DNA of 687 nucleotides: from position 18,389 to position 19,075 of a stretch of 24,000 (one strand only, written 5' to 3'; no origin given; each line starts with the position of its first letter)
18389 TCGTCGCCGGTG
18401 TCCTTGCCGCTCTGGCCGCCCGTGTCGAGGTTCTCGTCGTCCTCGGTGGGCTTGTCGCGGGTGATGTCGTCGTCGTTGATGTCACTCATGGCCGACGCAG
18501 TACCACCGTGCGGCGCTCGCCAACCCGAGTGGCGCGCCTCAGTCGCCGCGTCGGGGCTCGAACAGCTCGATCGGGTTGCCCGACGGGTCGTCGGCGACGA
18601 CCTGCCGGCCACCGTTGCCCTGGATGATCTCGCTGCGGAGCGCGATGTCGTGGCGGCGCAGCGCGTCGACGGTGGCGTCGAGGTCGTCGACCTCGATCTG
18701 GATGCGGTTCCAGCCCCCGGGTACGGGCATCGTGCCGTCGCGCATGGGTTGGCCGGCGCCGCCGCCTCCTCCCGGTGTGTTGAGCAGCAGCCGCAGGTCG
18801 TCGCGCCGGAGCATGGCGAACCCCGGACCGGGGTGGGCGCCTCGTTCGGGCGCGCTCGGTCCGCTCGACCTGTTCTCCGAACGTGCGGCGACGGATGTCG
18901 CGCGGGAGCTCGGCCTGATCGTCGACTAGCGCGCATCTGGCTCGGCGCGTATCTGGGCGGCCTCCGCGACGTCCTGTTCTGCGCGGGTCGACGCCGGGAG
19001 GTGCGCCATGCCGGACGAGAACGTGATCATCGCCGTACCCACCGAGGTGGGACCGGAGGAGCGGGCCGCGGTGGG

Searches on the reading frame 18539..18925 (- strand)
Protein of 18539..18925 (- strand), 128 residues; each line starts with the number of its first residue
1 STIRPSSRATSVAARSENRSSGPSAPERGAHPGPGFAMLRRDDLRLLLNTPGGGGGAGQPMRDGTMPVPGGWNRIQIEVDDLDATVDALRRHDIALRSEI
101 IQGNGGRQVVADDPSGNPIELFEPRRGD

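Call 26: search_protein_families(library=pfam, proteins=[window:18539-18925:-], max_evalue=0.01)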
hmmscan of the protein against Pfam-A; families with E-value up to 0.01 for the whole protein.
window:18539-18925:- (128 aa): 1 family
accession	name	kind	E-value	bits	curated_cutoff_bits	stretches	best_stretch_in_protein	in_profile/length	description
PF00903.31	Glyoxalase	-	5.5e-05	24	20.6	1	33-121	38-121/121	Glyoxalase/Bleomycin resistance protein/Dioxygenase superfamily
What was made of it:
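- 18539..18925 (-): 5'-truncated glyoxalase/VOC remnant (context: divergent upstream neighbour). The Pfam Glyoxalase match covers profile positions 38-121 only (call 26).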
